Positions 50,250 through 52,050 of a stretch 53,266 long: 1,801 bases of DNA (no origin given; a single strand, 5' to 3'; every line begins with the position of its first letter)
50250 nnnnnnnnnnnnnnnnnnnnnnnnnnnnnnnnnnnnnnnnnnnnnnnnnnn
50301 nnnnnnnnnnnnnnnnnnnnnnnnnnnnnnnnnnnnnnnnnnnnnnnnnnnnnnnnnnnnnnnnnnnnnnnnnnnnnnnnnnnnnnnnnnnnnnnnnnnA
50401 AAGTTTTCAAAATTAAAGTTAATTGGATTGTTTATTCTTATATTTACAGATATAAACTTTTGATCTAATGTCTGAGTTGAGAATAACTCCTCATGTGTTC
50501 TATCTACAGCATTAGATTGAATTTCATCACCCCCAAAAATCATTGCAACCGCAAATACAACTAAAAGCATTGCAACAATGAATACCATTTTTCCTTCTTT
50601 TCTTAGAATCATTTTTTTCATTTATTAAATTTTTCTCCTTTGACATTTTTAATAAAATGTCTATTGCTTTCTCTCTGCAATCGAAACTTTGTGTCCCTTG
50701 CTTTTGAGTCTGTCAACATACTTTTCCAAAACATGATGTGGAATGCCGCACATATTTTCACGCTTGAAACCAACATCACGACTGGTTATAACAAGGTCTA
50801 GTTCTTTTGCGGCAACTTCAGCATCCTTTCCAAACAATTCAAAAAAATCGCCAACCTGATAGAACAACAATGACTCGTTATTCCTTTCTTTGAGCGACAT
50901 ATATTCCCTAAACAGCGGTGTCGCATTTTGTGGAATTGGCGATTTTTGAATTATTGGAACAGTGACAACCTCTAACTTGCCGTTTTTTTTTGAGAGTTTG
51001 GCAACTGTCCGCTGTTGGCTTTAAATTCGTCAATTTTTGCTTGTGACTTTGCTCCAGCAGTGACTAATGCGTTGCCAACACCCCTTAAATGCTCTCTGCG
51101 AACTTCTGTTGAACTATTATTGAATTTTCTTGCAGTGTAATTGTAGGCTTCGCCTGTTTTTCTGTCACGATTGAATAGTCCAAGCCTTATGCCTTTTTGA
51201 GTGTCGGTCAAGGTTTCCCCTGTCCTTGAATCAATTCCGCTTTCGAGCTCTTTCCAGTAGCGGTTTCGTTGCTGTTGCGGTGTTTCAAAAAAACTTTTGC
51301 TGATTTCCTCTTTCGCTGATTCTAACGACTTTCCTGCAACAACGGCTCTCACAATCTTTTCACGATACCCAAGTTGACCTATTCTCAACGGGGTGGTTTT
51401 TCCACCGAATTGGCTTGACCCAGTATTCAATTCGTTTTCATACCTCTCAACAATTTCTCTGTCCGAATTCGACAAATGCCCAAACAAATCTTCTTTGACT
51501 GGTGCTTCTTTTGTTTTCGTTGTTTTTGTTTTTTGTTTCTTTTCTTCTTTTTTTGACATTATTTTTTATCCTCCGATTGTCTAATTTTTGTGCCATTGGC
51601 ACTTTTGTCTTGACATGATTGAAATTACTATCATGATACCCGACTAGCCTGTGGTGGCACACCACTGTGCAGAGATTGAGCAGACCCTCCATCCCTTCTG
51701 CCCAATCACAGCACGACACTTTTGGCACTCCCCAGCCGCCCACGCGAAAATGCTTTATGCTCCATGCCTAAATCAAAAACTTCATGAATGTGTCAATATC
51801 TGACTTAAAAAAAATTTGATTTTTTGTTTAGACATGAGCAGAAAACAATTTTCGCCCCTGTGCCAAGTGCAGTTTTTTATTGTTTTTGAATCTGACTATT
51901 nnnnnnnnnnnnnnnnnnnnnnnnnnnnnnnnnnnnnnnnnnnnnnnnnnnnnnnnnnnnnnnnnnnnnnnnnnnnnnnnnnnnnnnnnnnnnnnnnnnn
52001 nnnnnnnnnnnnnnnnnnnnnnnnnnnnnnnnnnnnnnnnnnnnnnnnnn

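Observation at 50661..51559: Canonical -1 slippery heptamer A_AAA_AAA would fuse a 195-aa protein to a stand-alone MutS domain I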

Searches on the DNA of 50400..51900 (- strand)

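Call 8: search_dna_similar(query=window:50400-51900:-, collection=phages, mode=distant)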
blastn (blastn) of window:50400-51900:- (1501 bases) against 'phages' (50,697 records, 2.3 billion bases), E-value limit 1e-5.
No match.

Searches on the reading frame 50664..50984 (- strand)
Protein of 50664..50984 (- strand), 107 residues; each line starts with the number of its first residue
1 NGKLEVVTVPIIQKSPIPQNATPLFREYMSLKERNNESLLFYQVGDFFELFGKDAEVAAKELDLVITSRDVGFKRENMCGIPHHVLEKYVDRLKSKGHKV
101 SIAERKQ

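Call 25: find_related_loci(query=window:50664-50984:-, collection=viral_contigs, flank=4000)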
Query seq(107 aa) (107 aa) in viral_contigs; peptide patterns used: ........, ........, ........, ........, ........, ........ (x = any residue, [..] = any of these).
28 stretches matched a pattern, but none encodes a relative of the query by tblastn (E <= 1e-3).

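Call 38: find_related_loci(query=window:50664-50984:-, collection=genome_contigs, flank=5000)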
Query seq(107 aa) (107 aa) in genome_contigs; peptide patterns used: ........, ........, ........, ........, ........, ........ (x = any residue, [..] = any of these).
224 stretches matched a pattern; 19 encode a relative of the query (tblastn E <= 1e-3); 19 distinct loci.
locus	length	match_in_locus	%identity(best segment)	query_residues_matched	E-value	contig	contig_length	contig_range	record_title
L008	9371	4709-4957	47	22-103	3e-24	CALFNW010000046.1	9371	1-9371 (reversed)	MAG TPA_asm: uncultured Clostridia bacterium isolate SRR1747065_bin.139_CONCOCT_v1.1_MAG genome assembly, contig: ERZ808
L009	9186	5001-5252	45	21-103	4e-23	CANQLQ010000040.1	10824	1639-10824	MAG: uncultured Clostridia bacterium isolate Lapin-015__bin25 genome assembly, contig: Lapin-015__NODE_6249_length_10824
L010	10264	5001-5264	49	19-104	2e-22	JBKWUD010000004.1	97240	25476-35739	MAG: Eubacterium sp. isolate C014_24 NODE_396_length_97240_cov_10.099707, whole genome shotgun sequence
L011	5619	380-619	46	24-103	3e-22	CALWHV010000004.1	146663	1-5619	MAG: uncultured Eubacterium sp. isolate E0_DP__bin140 genome assembly, contig: E0_DP__k127_2123963, whole genome shotgun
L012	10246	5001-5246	46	23-103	5e-22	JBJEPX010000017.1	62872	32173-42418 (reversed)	MAG: Candidatus Fimenecus sp. isolate SARD11_bin.021 NODE_192_length_62872_cov_9.110878, whole genome shotgun sequence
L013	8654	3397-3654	45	21-105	7e-22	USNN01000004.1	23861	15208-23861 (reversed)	uncultured Clostridiales bacterium isolate UMGS1908 genome assembly, contig: NODE_1171_length_23861_cov_2.876880, whole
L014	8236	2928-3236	40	1-103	9e-22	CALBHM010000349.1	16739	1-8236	MAG TPA_asm: uncultured Ruminococcus sp. isolate SRR1747025_bin.14_CONCOCT_v1.1_MAG genome assembly, contig: ERZ808247.8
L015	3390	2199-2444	45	23-103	3e-20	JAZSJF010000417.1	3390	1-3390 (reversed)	MAG: Clostridia bacterium isolate T1900044565_TS20190031.MAGScoT_cleanbin_000056 SGB_403_k141_3071909, whole genome shot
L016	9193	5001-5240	43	25-103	9e-19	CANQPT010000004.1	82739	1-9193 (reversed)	MAG: uncultured Clostridia bacterium isolate Lapin-012__bin115 genome assembly, contig: Lapin-012__NODE_563_length_82739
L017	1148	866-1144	39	1-93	2e-18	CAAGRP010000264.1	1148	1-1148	MAG TPA_asm: Lachnospiraceae bacterium, isolate HGM11928, WGS project CAAGRP010000000 data, contig: SRS883021_122_k99_18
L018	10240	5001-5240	43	25-103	4e-18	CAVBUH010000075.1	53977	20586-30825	Selenomonadaceae bacterium isolate SID5428-1_cleanbin_000005 genome assembly, contig: Spades_SID5428-1_contig_337, whole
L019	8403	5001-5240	43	25-103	9e-18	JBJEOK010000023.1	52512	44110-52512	MAG: Acutalibacteraceae bacterium isolate LOHA14_bin.020 NODE_240_length_52512_cov_18.591913, whole genome shotgun seque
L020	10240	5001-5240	43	25-103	7e-18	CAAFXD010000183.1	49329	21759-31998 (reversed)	MAG TPA_asm: Clostridia bacterium, isolate HGM12841, WGS project CAAFXD010000000 data, contig: SRS475647_55_k119_219398,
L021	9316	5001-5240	43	25-103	8e-18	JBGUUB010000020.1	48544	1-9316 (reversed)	MAG: Acutalibacteraceae bacterium isolate fecal_MAG_56 fecal_MAG_56_contig_0020, whole genome shotgun sequence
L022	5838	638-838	45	41-107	7e-18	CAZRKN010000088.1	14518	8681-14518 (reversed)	MAG TPA_asm: uncultured Bacteroides sp. isolate SRP199465_co1_196 genome assembly, contig: NODE_11786_length_14518_cov_2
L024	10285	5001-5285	43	20-107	2e-17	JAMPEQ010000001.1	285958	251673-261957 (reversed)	MAG: Bacteroides sp. isolate NALB_7823_8 Scaffold_#1__SCF_001___285958_bp, whole genome shotgun sequence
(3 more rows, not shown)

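Call 46: find_homologous_proteins(query=window:50664-50984:-, max_evalue=0.1)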
Query seq(107 aa) (107 aa): 1 proteins with E <= 0.1 among 4 candidates.
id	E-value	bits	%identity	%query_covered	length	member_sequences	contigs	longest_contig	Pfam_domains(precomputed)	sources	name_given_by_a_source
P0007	4.8e-44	166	100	74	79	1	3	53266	PF01624.26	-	-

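Call 56: search_protein_families(library=pfam, max_evalue=0.00001, proteins=[L016:2088-9131:+, L009:2601-8351:+, L024:3324-10283:+])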
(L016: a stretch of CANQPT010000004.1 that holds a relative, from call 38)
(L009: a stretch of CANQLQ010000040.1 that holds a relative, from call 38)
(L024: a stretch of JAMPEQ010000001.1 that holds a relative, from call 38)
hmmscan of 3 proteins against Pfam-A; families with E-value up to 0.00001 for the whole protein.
L016:2088-9131:+ (2348 aa): 4 families
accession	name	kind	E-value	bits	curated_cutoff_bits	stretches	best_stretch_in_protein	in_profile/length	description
PF01624.25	MutS_I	-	2.8e-19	69.8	20.6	1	973-1054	5-86/113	MutS domain I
PF04851.21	ResIII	-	1.7e-08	35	22.5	1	2056-2166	2-111/164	Type III restriction enzyme, res subunit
PF00176.29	SNF2-rel_dom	-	1.7e-07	31.1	24.9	0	2073-2182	18-115/290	SNF2-related domain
PF07669.17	Eco57I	-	5.2e-06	27.1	25.3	0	1451-1535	62-160/171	Eco57I restriction-modification methylase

L009:2601-8351:+ (1917 aa): 1 family
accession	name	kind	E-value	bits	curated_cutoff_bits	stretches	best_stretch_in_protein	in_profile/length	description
PF01624.25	MutS_I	-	5.2e-19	69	20.6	1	803-883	2-82/113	MutS domain I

L024:3324-10283:+ (2320 aa): 5 families
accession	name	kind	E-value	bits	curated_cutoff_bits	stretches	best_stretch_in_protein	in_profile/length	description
PF21849.1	DUF6908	-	4.1e-27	94.9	27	1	919-1018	15-122/123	Domain of unknown function (DUF6908)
PF01624.25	MutS_I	-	1e-18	68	20.6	1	567-645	5-83/113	MutS domain I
PF04851.21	ResIII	-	4.5e-09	36.9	22.5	1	1826-2030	2-146/164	Type III restriction enzyme, res subunit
PF00176.29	SNF2-rel_dom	-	1.6e-07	31.1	24.9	0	1844-2020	19-139/290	SNF2-related domain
PF07669.17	Eco57I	-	7.4e-07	29.8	25.3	1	1234-1307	72-159/171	Eco57I restriction-modification methylase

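Call 58: search_solved_structures(query=window:50664-50984:-, max_evalue=0.001, show_alignments=2)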
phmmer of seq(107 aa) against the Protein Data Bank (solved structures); distinct sequences matched with E-value up to 0.001: 26.
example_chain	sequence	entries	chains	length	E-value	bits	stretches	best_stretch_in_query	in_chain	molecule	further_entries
5akb_A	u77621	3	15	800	5.6e-16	61.6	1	22-105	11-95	DNA MISMATCH REPAIR PROTEIN MUTS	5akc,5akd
7ai6_A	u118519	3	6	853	6.2e-16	61.5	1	22-105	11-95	DNA mismatch repair protein MutS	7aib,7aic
7oto_B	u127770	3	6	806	1.9e-15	59.9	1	22-105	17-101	DNA mismatch repair protein MutS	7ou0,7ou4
1e3m_A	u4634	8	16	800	1.9e-15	59.9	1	22-105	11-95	DNA MISMATCH REPAIR PROTEIN MUTS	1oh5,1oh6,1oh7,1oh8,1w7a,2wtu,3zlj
1ng9_A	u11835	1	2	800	1.9e-15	59.9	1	22-105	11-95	DNA mismatch repair protein MutS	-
3k0s_A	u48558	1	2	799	1.9e-15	59.9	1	22-105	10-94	DNA mismatch repair protein mutS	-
7ou2_A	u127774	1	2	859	2.1e-15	59.8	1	22-105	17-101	DNA mismatch repair protein MutS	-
7ai5_A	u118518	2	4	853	2.1e-15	59.8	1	22-105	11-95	DNA mismatch repair protein MutS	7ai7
6i5f_A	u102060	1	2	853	2.1e-15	59.8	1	22-105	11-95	DNA mismatch repair protein MutS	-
1wbd_A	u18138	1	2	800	5.1e-15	58.5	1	22-105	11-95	DNA MISMATCH REPAIR PROTEIN MUTS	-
1wb9_A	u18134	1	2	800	1.4e-14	57.2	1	22-105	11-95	DNA MISMATCH REPAIR PROTEIN MUTS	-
1wbb_A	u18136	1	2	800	1.4e-14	57.2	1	22-105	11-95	DNA MISMATCH REPAIR PROTEIN MUTS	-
5yk4_A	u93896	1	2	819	3.5e-14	55.8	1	21-105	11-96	DNA mismatch repair protein MutS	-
5x9w_A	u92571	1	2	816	3.7e-14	55.8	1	21-105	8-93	DNA mismatch repair protein MutS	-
1ewq_A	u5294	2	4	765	1.1e-13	54.3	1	18-105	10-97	DNA MISMATCH REPAIR PROTEIN MUTS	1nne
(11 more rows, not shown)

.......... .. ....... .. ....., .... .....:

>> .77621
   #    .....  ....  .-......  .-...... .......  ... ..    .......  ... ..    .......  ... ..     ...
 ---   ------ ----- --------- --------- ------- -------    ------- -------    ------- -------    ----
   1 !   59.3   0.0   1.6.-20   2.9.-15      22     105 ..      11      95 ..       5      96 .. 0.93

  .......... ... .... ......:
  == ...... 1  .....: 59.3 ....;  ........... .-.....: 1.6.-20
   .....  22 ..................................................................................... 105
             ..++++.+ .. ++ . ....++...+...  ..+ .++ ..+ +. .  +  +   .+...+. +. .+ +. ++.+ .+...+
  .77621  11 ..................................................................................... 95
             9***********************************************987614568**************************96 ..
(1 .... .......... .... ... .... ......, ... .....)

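Call 70: search_dna_similar(query=window:50664-50984:-, collection=plasmids, mode=protein, max_evalue=0.00001, max_rows=30)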
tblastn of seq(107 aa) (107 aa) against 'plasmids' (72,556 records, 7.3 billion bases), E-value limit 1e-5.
Records with a match: 61; places in all: 61; records where one place covers at least 80% of the query: 34.
Best place of each record, by identity: <60% 61.
By first word of the organism name: Acinetobacter 6; Sinorhizobium 4; Escherichia 4; Roseomonas 3; Neisseria 2; Bacillus 2; Klebsiella 2; Proteus 2; Ralstonia 2; Listeria 2; and 29 more.
By predicted mobility (MOB-suite, as given by PLSDB): non-mobilizable 48; mobilizable 10; conjugative 3.
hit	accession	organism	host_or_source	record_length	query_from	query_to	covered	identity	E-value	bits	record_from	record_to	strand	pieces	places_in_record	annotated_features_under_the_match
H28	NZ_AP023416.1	Vescimonas fastidiosa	Homo sapiens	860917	16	107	86%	45.0%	4e-23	99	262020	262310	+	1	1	mutS: DNA mismatch repair protein MutS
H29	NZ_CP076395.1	Sphingopyxis indica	Single cell,HCH dumpsite soil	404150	27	105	74%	50.0%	2e-17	82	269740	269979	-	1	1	mutS: DNA mismatch repair protein MutS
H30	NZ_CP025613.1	Niveispirillum cyanobacteriorum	sing cell,cyanobacterial aggregates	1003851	10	107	92%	38.6%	2e-14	74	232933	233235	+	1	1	none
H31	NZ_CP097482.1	Chroococcidiopsis sp. CCNUC1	cell culture,soil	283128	22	104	78%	45.3%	3e-17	82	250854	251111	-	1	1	strawberry notch C-terminal domain-containing protein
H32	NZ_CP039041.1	Piscirickettsia salmonis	Salmo salar,cell culture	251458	14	105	86%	39.8%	1e-14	75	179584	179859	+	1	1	mutS: DNA mismatch repair protein MutS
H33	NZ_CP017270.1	Geosporobacter ferrireducens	whole organism,oil contaninated soil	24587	19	105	81%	42.0%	5e-20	90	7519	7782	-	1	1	mutS: DNA mismatch repair protein MutS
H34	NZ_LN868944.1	Salmonella enterica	Homo sapiens,feces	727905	20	105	80%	42.5%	9e-16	78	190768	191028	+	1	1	mutS: DNA mismatch repair protein MutS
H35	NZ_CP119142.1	Neisseria gonorrhoeae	Homo sapiens,whole organism,synovial ...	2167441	15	105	85%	39.6%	9e-14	72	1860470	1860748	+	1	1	none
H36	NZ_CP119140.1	Neisseria gonorrhoeae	Homo sapiens,whole organism,blood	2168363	15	105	85%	39.6%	9e-14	72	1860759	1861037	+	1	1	none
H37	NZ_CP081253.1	Phaeobacter inhibens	-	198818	13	105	87%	38.6%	4e-13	71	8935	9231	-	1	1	mutS: DNA mismatch repair protein MutS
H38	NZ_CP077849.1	Acinetobacter baumannii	Homo sapiens,Rectal swab_P28_BU14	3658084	20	105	80%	41.6%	6e-14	73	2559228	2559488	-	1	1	none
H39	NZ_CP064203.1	Acinetobacter baumannii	Homo sapiens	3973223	20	105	80%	41.6%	6e-14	73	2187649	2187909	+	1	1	none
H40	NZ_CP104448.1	Acinetobacter baumannii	Homo sapiens,sputum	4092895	20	105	80%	41.6%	7e-14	72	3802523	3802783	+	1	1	none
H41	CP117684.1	Latilactobacillus curvatus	Pig,Single cell,feces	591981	12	107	90%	37.1%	6e-16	79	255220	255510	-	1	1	mutS: DNA mismatch repair protein MutS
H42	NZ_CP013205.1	Paenibacillus sp. IHB B 3084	single,lake sediment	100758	22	107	80%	41.4%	2e-18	86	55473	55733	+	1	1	mutS: DNA mismatch repair protein MutS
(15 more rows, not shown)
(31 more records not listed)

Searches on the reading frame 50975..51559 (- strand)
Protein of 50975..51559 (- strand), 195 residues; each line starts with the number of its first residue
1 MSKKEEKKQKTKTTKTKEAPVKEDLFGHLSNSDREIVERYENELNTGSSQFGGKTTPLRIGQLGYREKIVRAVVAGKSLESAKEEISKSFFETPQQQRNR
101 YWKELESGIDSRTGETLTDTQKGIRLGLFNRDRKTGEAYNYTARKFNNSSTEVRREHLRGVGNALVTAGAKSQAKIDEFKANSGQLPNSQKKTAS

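Call 6: search_protein_families(library=pfam, max_evalue=1, proteins=[window:50975-51559:-])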
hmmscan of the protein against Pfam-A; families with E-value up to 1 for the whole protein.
seq(195 aa): 3 families
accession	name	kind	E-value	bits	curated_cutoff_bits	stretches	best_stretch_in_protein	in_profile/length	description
PF18058.6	SbsC_C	-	0.073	13.9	27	1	68-108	61-102/131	SbsC C-terminal domain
PF13624.11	SurA_N_3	-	0.13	12.6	27.2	1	33-83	51-101/162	SurA-like N-terminal domain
PF14038.11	YqzE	-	0.42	11.2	27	1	4-29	21-46/54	YqzE-like protein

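Call 7: search_protein_families(library=phrogs, max_evalue=0.01, proteins=[window:50975-51559:-])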
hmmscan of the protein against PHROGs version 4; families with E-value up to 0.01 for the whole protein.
seq(195 aa): 0 families

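Call 24: find_related_loci(query=A2, collection=viral_contigs, flank=4000)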
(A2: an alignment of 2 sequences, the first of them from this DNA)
Query A2 (195 aa) in viral_contigs; peptide patterns used: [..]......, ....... (x = any residue, [..] = any of these).
119 stretches matched a pattern, but none encodes a relative of the query by tblastn (E <= 1e-3).

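Call 26: find_related_loci(query=A2, collection=metagenome_contigs, flank=5000)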
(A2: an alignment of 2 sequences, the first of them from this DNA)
Query A2 (195 aa) in metagenome_contigs; peptide patterns used: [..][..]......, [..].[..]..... (x = any residue, [..] = any of these).
599 stretches matched a pattern (row limit reached: there are more); 2 encode a relative of the query (tblastn E <= 1e-3); 1 distinct loci.
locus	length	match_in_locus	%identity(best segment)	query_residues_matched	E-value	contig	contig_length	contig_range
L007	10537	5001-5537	59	1-182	9e-64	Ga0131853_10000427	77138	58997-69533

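Call 34: search_protein_representatives(alignment_id=A2)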
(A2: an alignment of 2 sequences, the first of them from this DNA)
Query: 2 sequences, 195 profile positions. Proteins with E-value up to 0.001 (for the whole library): 3; up to 1e-10: 2; up to 1e-30: 2. The best 3 are listed.
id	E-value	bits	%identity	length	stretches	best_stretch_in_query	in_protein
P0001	5.9e-114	394.7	-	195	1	1-195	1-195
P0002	2.4e-106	369.9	-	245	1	1-184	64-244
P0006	6.1e-05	39.0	-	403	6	72-113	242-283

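Call 59: search_solved_structures(query=window:50975-51559:-, max_evalue=1)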
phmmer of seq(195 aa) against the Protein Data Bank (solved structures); distinct sequences matched with E-value up to 1: 0.
